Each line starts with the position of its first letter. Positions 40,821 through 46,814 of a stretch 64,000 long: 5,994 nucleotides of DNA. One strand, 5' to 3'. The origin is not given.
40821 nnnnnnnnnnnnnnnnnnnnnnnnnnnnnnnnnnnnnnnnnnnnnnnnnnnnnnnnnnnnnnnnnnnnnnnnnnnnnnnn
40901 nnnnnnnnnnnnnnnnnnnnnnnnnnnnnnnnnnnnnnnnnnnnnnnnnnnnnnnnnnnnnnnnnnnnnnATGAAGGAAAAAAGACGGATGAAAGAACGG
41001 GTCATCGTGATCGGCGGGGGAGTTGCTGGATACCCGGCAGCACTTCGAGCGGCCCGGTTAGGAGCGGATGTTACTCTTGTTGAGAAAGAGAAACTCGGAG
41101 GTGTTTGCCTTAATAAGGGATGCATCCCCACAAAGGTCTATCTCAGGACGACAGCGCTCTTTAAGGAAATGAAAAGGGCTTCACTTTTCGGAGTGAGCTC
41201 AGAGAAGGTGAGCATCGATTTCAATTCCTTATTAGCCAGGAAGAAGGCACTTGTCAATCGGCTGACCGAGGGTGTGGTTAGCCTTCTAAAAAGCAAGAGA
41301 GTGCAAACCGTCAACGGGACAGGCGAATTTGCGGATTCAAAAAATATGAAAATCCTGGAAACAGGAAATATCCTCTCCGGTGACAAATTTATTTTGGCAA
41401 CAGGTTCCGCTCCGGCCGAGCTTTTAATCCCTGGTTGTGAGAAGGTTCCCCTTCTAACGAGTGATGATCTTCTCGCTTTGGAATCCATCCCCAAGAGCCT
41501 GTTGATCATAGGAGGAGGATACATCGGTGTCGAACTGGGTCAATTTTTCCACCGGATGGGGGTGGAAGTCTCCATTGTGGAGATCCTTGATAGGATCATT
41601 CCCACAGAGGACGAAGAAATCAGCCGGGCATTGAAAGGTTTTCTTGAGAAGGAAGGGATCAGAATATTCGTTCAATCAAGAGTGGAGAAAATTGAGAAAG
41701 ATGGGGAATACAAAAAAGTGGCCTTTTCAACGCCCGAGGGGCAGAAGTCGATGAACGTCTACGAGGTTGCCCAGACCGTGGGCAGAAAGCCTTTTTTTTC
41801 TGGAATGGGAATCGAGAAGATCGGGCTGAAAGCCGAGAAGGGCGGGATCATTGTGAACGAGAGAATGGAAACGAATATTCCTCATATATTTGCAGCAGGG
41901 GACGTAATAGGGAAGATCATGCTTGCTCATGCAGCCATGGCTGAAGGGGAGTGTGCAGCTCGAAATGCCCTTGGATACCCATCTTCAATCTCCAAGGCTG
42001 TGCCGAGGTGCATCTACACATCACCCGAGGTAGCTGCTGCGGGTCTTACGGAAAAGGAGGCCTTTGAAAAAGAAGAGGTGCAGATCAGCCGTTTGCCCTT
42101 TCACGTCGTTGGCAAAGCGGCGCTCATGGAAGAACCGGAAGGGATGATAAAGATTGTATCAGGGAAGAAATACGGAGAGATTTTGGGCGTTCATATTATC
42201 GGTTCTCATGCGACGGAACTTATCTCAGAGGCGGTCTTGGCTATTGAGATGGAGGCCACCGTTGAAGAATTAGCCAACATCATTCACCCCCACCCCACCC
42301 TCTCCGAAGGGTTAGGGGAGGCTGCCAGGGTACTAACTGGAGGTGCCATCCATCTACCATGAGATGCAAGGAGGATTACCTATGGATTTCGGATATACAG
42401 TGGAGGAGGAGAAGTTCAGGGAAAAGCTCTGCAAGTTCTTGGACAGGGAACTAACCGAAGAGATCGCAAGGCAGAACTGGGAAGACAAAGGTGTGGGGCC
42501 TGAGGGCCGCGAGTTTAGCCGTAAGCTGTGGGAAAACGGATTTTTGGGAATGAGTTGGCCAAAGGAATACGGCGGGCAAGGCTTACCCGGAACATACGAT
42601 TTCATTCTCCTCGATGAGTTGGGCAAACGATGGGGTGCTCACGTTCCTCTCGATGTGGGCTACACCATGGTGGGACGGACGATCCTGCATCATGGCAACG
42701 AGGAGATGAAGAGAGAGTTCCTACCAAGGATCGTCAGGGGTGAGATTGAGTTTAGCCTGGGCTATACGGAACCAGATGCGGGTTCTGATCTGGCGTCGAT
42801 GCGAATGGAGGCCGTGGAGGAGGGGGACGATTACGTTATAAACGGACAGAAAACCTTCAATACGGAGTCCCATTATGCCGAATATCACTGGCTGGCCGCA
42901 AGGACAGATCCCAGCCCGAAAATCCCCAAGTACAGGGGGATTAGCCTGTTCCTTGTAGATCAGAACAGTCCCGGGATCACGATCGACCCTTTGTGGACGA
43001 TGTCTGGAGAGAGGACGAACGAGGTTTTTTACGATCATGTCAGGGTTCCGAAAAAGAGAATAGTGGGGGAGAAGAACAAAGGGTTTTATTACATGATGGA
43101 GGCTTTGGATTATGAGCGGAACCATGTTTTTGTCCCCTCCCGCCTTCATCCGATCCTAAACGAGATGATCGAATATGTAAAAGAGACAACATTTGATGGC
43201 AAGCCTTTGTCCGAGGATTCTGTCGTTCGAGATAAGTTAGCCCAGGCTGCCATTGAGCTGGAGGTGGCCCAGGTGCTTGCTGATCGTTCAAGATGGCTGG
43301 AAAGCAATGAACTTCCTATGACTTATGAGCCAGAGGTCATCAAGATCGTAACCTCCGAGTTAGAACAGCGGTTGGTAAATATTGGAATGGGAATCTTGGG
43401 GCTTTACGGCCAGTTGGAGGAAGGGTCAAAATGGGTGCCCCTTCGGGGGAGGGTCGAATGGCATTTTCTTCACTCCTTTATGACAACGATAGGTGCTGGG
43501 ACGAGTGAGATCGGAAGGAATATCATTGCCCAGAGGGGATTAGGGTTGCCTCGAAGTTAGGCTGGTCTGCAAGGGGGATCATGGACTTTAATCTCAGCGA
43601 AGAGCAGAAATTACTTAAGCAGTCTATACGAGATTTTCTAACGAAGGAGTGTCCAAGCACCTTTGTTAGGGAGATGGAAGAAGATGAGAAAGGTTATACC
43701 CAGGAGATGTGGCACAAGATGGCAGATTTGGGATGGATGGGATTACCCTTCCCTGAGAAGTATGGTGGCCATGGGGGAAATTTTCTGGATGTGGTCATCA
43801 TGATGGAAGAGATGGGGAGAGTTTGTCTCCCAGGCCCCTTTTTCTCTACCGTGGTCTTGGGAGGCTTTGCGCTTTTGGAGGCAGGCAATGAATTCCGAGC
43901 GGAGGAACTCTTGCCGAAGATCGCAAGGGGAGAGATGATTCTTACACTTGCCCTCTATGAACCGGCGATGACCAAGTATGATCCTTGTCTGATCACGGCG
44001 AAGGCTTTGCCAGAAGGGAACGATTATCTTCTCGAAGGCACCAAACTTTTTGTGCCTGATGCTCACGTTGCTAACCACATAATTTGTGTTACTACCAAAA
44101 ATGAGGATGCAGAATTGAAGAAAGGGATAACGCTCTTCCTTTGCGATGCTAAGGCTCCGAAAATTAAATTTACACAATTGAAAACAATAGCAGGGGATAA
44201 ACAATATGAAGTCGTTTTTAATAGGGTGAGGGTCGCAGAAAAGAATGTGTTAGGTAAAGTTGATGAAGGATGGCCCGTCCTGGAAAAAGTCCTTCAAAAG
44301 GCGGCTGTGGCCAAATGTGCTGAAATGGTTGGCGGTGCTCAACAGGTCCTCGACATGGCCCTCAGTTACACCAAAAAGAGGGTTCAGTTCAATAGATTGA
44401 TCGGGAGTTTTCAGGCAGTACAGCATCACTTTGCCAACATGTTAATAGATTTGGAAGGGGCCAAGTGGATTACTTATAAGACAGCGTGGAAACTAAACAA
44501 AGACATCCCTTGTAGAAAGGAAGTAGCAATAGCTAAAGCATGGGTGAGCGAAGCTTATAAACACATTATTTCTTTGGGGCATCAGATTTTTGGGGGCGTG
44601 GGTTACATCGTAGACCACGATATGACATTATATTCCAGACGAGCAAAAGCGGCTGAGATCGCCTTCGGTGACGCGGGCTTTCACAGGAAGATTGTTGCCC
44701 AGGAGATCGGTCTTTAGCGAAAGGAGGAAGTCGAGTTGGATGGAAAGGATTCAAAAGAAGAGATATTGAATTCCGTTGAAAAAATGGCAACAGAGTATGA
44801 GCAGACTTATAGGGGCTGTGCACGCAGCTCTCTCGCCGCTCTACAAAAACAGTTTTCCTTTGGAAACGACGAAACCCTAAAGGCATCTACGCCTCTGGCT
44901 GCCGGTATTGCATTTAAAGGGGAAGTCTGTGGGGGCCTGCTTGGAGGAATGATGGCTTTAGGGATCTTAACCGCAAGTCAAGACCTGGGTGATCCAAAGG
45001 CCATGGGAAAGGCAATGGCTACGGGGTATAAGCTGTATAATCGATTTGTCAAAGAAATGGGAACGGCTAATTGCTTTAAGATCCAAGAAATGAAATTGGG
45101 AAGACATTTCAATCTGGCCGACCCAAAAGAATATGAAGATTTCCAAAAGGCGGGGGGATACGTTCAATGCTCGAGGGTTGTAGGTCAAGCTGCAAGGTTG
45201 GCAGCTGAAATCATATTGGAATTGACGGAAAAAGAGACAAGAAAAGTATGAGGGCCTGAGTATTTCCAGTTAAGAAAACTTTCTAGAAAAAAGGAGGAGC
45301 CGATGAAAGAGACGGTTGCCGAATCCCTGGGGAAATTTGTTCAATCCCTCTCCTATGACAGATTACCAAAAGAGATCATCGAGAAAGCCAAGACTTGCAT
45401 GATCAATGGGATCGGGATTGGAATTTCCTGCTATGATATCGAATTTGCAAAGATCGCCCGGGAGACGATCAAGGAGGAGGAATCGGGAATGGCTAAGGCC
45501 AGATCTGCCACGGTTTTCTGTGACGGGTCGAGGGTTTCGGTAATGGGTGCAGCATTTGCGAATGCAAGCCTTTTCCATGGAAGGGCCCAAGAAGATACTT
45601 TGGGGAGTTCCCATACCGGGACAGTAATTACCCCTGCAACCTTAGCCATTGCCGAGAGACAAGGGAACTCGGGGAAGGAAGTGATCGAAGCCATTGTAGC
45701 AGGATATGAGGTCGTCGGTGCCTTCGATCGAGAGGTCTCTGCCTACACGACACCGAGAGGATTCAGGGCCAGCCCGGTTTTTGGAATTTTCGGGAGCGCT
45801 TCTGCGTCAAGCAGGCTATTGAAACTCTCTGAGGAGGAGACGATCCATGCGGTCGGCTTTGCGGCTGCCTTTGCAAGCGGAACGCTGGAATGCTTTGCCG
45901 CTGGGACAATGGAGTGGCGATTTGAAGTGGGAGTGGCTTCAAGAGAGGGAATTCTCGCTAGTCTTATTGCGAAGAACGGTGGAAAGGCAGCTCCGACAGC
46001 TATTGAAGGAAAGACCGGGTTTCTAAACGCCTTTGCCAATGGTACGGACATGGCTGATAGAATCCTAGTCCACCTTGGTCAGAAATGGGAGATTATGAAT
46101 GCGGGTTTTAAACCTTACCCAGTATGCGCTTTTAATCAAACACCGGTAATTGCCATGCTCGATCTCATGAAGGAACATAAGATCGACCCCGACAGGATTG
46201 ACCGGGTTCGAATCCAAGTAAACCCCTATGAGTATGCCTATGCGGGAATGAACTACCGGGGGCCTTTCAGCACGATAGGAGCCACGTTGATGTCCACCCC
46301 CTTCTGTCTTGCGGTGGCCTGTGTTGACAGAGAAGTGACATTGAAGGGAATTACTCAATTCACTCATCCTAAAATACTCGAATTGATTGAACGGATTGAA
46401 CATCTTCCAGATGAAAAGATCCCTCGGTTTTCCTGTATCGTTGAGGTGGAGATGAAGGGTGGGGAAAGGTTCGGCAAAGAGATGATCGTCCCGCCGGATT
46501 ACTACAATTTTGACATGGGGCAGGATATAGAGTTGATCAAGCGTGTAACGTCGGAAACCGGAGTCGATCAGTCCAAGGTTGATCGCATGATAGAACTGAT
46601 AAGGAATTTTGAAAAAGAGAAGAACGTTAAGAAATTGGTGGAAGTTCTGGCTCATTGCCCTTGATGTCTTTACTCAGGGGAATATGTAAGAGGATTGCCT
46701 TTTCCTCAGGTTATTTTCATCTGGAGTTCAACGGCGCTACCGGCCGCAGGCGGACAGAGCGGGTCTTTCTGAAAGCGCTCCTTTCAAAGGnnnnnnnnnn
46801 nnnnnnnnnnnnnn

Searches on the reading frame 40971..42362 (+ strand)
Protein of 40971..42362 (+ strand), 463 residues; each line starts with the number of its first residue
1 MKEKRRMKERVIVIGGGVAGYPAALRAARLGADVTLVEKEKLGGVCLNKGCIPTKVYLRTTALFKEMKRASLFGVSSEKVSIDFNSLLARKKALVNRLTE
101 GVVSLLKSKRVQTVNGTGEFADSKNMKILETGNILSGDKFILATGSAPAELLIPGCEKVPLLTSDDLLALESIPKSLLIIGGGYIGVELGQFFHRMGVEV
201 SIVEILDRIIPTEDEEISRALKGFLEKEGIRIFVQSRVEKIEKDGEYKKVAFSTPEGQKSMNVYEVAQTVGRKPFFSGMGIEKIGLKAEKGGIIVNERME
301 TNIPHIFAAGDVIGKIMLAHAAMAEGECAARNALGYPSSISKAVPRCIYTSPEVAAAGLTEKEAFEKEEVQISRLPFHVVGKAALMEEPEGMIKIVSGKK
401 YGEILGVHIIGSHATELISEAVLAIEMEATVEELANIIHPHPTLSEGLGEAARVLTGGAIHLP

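Call 9: search_protein_families(library=pfam, proteins=[window:40971-42362:+], max_evalue=0.00001)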
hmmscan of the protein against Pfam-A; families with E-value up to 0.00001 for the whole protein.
window:40971-42362:+ (463 aa): 13 families
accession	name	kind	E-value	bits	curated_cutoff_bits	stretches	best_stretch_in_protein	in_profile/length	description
PF07992.20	Pyr_redox_2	-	9.8e-69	232.4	26.1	1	10-326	2-291/291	Pyridine nucleotide-disulphide oxidoreductase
PF02852.28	Pyr_redox_dim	-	4e-34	117.6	25.3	1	344-452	1-110/110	Pyridine nucleotide-disulphide oxidoreductase, dimerisation domain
PF00070.33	Pyr_redox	-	4.8e-26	91.5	22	1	177-251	2-78/82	Pyridine nucleotide-disulphide oxidoreductase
PF01134.28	GIDA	-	1.8e-13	50.8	22.1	1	11-146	2-150/391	Glucose inhibited division protein A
PF13738.12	Pyr_redox_3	-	1.7e-12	47.6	30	1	126-310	114-305/305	Pyridine nucleotide-disulphide oxidoreductase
PF12831.13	FAD_oxidored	-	6.6e-11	42.6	27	1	11-51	2-43/416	FAD dependent oxidoreductase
PF03486.20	HI0933_like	-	4.3e-09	36.6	50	0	10-41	2-33/244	HI0933-like protein Rossmann domain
PF00890.30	FAD_binding_2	-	2.2e-08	34.2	20.4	1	11-42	2-33/414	FAD binding domain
PF01262.27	AlaDh_PNT_C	-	5.3e-08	33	23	0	10-40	30-60/214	Alanine dehydrogenase/PNT, C-terminal domain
PF01266.30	DAO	-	1.7e-07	31.6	27.9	1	10-43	1-35/353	FAD dependent oxidoreductase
PF13450.12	NAD_binding_8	-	3.2e-06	27.8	21.9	0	13-46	1-35/68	NAD(P)-binding Rossmann-like domain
PF02737.24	3HCDH_N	-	7.2e-06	26.5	22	0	179-249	4-75/180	3-hydroxyacyl-CoA dehydrogenase, NAD binding domain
PF01494.25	FAD_binding_3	-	8.3e-06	25.7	22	0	178-212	5-39/349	FAD binding domain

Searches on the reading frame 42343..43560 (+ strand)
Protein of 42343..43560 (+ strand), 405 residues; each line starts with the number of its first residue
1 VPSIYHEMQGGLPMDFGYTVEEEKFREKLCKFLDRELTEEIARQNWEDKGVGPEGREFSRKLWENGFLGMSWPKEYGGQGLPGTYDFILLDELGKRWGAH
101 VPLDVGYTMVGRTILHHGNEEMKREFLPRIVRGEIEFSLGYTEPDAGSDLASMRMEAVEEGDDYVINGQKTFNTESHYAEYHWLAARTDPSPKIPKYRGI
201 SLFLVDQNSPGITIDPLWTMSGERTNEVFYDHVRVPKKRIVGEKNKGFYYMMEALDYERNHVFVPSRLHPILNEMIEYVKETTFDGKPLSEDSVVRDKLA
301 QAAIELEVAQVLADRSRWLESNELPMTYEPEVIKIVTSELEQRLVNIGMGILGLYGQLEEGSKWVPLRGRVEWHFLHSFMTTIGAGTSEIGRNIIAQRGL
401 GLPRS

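Call 9: search_protein_families(library=pfam, proteins=[window:42343-43560:+], max_evalue=0.00001)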
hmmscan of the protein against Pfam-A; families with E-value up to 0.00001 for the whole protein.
window:42343-43560:+ (405 aa): 3 families
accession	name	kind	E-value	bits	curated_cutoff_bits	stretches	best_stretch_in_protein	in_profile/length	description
PF00441.29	Acyl-CoA_dh_1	-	3e-25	89.5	22.4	1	245-399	1-149/150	Acyl-CoA dehydrogenase, C-terminal domain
PF02771.21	Acyl-CoA_dh_N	-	4e-22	79.2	22.9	1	20-134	2-113/113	Acyl-CoA dehydrogenase, N-terminal domain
PF02770.24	Acyl-CoA_dh_M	-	7e-21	74.7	33.3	1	139-230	2-94/97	Acyl-CoA dehydrogenase, middle domain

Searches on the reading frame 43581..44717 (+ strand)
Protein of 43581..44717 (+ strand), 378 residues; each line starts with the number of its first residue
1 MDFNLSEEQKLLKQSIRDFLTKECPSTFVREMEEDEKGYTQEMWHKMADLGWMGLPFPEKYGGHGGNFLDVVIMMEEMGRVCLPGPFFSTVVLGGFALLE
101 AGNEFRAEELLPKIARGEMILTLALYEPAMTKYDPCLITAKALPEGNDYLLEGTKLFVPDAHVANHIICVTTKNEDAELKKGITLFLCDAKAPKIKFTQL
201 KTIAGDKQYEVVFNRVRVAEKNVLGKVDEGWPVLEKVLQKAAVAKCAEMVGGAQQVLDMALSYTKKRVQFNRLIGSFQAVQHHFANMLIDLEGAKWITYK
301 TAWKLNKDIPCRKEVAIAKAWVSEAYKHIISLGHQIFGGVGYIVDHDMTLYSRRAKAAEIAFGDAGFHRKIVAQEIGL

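Call 9: search_protein_families(library=pfam, proteins=[window:43581-44717:+], max_evalue=0.00001)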
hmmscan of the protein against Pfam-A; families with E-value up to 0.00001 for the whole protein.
window:43581-44717:+ (378 aa): 4 families
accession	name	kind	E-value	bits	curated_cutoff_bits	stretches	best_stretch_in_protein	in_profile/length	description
PF00441.29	Acyl-CoA_dh_1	-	4.9e-33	114.8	22.4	1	229-376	2-149/150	Acyl-CoA dehydrogenase, C-terminal domain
PF02771.21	Acyl-CoA_dh_N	-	1.8e-26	93.2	22.9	1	6-118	1-113/113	Acyl-CoA dehydrogenase, N-terminal domain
PF02770.24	Acyl-CoA_dh_M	-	3.1e-09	37.3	33.3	1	140-216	20-97/97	Acyl-CoA dehydrogenase, middle domain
PF08028.16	Acyl-CoA_dh_2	-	2.2e-08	34.9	22.7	1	246-358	4-126/134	Acyl-CoA dehydrogenase, C-terminal domain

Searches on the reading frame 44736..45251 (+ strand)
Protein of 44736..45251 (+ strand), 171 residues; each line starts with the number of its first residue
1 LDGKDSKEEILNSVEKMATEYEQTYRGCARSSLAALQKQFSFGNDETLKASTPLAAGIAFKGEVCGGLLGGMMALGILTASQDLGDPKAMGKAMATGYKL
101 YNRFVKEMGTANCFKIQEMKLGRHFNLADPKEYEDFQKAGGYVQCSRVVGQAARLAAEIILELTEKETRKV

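Call 10: search_protein_families(library=pfam, proteins=[window:44736-45251:+], max_evalue=0.00001)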
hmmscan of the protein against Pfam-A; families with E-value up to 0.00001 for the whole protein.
window:44736-45251:+ (171 aa): 1 family
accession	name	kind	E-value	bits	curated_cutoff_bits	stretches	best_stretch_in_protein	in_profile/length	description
PF09719.15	C_GCAxxG_C_C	-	3.7e-18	66.2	27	1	28-159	3-118/118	Putative redox-active protein (C_GCAxxG_C_C)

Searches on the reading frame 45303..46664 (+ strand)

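Call 9: search_protein_families(library=pfam, proteins=[window:45303-46664:+], max_evalue=0.00001)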
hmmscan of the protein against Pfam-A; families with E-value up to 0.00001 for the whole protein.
window:45303-46664:+ (453 aa): 2 families
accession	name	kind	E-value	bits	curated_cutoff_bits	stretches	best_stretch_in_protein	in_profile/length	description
PF03972.19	MmgE_PrpD_N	-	4.1e-49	167.5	32.1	1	8-250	2-241/244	MmgE/PrpD N-terminal domain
PF19305.4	MmgE_PrpD_C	-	1e-14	55.2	32.1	1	272-393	1-126/173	MmgE/PrpD C-terminal domain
